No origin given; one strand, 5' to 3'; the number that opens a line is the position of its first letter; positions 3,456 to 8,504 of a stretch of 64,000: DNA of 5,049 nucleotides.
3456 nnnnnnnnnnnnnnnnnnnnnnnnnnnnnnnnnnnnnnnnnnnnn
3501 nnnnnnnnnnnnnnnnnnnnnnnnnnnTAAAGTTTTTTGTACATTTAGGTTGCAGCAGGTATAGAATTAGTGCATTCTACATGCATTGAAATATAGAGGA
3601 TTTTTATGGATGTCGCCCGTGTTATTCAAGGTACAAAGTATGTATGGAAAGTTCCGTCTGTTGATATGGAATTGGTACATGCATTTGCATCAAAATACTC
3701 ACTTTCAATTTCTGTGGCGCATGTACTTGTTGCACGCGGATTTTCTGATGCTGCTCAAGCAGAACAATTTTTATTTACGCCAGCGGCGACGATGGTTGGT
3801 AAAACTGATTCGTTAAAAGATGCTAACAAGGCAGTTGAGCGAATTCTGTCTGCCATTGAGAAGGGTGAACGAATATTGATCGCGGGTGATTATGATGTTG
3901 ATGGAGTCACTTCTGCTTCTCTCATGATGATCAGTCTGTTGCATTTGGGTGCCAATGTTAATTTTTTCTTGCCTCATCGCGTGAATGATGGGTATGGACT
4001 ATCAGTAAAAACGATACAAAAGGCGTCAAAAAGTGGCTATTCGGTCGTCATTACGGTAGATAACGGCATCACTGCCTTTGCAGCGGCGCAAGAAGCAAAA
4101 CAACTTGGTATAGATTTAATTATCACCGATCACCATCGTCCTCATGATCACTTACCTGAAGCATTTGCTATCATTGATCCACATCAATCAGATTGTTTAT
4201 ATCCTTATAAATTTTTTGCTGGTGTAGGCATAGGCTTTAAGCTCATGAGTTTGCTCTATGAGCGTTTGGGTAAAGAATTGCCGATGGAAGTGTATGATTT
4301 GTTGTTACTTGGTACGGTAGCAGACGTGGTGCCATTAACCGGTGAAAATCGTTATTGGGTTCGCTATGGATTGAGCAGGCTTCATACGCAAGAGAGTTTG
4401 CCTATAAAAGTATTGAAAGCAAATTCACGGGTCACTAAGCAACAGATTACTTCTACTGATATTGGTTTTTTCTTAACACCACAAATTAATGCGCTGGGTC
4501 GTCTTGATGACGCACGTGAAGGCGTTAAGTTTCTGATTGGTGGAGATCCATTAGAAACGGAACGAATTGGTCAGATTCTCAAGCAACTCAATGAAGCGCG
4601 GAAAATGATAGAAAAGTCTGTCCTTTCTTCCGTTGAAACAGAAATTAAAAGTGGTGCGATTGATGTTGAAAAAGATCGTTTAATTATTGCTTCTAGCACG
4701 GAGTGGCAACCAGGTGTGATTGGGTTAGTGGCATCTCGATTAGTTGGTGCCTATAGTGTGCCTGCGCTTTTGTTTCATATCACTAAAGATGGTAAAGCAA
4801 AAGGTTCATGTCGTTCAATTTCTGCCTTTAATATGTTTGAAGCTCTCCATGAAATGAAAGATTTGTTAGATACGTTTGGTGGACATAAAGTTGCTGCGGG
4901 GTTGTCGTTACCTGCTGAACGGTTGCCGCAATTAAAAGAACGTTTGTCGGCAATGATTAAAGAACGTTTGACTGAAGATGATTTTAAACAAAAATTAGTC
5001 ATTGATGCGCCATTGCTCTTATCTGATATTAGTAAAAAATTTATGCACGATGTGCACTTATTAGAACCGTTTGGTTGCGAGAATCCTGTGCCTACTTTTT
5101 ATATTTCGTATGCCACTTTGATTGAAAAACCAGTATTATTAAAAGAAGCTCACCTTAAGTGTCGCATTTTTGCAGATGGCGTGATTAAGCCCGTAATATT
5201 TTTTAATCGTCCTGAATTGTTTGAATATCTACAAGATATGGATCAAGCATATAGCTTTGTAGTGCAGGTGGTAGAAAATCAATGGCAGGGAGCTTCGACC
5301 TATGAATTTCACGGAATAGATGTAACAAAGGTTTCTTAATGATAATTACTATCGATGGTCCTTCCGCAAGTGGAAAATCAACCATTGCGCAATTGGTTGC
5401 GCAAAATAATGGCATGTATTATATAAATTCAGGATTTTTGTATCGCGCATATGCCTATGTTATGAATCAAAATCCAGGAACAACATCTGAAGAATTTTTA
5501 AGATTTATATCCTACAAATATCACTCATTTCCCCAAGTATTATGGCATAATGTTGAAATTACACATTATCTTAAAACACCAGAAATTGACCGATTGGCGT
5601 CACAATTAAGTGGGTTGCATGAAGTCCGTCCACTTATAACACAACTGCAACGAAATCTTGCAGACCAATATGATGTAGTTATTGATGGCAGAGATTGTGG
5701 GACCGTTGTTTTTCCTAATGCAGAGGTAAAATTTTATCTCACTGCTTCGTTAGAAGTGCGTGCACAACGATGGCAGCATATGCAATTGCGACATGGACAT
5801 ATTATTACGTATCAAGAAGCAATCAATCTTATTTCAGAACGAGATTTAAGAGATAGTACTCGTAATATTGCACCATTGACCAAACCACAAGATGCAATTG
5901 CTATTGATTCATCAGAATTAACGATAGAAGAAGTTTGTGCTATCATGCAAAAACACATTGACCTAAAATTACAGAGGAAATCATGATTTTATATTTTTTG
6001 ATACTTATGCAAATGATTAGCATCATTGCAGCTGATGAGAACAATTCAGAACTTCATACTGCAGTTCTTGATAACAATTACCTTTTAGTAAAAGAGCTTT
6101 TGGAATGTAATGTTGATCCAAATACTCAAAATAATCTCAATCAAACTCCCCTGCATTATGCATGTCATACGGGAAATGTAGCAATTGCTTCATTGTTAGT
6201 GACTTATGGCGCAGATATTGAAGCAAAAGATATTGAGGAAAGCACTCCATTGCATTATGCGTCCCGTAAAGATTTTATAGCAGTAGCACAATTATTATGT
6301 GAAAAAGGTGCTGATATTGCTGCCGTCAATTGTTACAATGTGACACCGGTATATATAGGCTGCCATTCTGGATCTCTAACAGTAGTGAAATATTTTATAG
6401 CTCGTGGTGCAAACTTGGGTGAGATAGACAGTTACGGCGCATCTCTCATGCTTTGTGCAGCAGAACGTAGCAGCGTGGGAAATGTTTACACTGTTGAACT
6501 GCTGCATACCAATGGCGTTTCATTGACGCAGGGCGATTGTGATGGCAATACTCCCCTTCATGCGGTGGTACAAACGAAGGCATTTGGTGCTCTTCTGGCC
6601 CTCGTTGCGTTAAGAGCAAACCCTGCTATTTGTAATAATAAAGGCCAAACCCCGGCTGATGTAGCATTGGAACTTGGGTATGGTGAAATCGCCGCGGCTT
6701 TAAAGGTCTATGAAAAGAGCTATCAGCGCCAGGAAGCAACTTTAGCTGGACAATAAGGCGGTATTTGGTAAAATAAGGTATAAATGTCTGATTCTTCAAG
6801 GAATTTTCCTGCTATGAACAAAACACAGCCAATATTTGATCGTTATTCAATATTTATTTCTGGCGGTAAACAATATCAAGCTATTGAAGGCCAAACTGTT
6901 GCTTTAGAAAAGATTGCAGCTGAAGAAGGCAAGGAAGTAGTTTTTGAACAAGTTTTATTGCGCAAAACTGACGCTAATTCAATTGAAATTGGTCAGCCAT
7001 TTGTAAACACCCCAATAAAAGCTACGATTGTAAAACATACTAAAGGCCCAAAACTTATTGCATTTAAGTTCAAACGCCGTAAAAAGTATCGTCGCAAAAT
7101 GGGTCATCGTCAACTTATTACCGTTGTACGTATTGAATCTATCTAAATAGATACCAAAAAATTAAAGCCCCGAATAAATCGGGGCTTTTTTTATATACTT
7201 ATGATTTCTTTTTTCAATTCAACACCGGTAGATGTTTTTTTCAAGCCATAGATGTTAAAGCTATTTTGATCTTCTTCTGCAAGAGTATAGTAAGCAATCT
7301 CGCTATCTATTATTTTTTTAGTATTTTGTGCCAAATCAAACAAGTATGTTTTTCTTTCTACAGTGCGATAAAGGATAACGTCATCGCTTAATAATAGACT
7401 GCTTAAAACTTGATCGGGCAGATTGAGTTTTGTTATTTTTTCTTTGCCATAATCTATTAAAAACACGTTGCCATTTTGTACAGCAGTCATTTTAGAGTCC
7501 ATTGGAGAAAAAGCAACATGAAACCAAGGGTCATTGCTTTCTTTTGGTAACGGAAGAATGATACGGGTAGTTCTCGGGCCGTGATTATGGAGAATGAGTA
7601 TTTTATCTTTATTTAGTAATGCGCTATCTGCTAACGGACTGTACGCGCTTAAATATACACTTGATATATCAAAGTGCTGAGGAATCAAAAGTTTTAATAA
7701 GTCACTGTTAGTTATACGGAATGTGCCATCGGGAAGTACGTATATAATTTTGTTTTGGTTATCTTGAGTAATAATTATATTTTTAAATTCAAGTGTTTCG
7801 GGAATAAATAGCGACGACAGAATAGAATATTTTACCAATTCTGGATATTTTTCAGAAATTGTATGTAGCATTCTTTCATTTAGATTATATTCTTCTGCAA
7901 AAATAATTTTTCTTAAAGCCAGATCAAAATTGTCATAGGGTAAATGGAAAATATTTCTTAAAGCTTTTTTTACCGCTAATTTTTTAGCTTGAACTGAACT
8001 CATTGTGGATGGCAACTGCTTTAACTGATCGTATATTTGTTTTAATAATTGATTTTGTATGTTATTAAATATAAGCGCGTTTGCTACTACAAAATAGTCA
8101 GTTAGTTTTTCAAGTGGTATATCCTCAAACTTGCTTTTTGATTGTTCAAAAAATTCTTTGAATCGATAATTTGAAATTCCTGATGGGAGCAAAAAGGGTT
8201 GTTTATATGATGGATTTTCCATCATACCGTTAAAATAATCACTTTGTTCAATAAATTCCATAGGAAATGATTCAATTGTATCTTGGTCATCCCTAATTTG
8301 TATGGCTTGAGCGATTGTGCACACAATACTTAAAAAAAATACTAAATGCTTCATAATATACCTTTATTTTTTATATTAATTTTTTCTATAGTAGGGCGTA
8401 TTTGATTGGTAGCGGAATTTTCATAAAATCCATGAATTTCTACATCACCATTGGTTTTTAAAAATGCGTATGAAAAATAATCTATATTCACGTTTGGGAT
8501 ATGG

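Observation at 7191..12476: Three tandem secreted paralogs with a BTB/POZ-like N-terminal block and propeller-like C-terminus, plus a possible divergent fourth member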

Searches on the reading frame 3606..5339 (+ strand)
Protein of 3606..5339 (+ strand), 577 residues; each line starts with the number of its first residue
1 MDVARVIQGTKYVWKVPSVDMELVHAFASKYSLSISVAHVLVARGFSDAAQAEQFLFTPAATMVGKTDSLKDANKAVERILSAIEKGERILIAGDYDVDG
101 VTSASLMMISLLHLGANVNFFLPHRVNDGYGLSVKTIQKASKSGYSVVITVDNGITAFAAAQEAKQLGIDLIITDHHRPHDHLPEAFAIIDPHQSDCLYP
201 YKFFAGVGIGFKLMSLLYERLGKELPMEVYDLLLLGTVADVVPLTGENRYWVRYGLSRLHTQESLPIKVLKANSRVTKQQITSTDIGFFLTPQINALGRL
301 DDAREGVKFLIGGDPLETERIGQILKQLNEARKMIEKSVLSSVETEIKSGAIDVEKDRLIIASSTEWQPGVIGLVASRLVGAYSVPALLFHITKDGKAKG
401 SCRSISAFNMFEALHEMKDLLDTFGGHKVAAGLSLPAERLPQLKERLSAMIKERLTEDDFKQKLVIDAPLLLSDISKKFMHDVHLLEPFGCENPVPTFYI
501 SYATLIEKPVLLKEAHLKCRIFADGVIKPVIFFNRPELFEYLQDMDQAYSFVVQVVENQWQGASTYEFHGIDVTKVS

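Call 18: find_related_loci(query=window:3606-5339:+, collection=genome_contigs, flank=10000)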
Query window:3606-5339:+ (577 aa) in genome_contigs; peptide patterns used: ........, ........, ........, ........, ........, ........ (x = any residue, [..] = any of these).
335 stretches matched a pattern; 37 encode a relative of the query (tblastn E <= 1e-3); 37 distinct loci.
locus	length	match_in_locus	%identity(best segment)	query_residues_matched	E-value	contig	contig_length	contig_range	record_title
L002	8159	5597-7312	59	3-573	0e+0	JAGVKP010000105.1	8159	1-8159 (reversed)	MAG: Candidatus Babeliales bacterium isolate SW_41 c_000000045570, whole genome shotgun sequence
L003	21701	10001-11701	59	8-573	0e+0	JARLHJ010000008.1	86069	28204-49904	MAG: Candidatus Babeliales bacterium isolate MAG_BO39 MetaBAT2_Bin_39_Oxic_k141_730009, whole genome shotgun sequence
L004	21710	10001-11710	58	5-573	0e+0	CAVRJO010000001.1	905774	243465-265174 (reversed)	MAG: Candidatus Babeliales bacterium isolate MFD05580.bin.1.59 genome assembly, contig: contig_44239, whole genome shotg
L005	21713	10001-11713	59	5-573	0e+0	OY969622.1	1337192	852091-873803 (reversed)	MAG: Candidatus Babeliales bacterium isolate MFD04434.bin.c.2 genome assembly, chromosome: 1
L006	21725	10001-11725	58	5-577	0e+0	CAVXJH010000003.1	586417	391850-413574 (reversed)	MAG: Candidatus Babeliales bacterium isolate MFD03323.bin.2.33 genome assembly, contig: contig_18938, whole genome shotg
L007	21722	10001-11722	57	1-573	0e+0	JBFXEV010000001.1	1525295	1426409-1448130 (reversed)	MAG: Candidatus Babeliales bacterium isolate CA_2019_TPIn_124 NODE_4_length_1525295_cov_25.213293_TPIn, whole genome sho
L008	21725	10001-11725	57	3-573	0e+0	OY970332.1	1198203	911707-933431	MAG: uncultured bacterium isolate MFD05580.bin.2.45 genome assembly, chromosome: 1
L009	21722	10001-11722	57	2-573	0e+0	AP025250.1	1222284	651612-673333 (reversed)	Candidatus Dependentiae bacterium Noda2021 DNA, complete genome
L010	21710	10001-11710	56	7-575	0e+0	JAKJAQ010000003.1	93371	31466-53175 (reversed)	MAG: Candidatus Dependentiae bacterium isolate UR.bin19 NODE_3_length_93371_cov_3.341469, whole genome shotgun sequence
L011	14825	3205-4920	56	6-576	0e+0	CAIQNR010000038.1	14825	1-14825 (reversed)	uncultured bacterium isolate VK2_bin-0242 genome assembly, contig: bin-0242:38/45, whole genome shotgun sequence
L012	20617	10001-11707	57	6-573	0e+0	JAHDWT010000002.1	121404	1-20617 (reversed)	MAG: Candidatus Dependentiae bacterium isolate DEP1 NODE_470_length_121404_cov_19.480704, whole genome shotgun sequence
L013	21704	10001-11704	57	8-574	0e+0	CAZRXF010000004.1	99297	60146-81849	MAG TPA_asm: uncultured Pseudomonadota bacterium isolate SRP135725_co2_714 genome assembly, contig: k141_6010789, whole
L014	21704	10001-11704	56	7-573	0e+0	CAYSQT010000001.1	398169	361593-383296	MAG TPA_asm: uncultured Pseudomonadota bacterium isolate SRP193066_co2_45 genome assembly, contig: NODE_8_length_398169_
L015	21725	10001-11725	57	1-573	0e+0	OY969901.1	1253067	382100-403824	MAG: uncultured bacterium isolate MFD02979.bin.c.4 genome assembly, chromosome: 1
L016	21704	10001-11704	56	7-573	0e+0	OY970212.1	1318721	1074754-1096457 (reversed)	MAG: uncultured bacterium isolate MFD01112.bin.c.2 genome assembly, chromosome: 1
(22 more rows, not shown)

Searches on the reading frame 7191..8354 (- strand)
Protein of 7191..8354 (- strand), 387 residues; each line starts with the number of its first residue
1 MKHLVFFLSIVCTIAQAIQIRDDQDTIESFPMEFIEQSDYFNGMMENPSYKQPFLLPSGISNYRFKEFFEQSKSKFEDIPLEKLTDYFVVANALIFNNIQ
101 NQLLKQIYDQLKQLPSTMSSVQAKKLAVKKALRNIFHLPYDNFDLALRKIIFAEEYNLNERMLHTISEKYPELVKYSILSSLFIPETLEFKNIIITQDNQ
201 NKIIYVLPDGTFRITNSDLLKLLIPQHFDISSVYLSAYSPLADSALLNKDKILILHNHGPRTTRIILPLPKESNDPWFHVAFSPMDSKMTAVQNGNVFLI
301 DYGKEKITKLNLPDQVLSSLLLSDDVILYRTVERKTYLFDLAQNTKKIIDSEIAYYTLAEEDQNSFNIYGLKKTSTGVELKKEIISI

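Call 3: search_protein_families(library=pfam, proteins=[window:7191-8354:-], max_evalue=10)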
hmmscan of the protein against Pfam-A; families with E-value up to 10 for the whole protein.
window:7191-8354:- (387 aa): 0 families

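Call 69: search_protein_families(library=ncbifam, proteins=[window:7191-8354:-], max_evalue=1)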
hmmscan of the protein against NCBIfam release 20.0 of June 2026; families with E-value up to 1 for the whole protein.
window:7191-8354:- (387 aa): 0 families
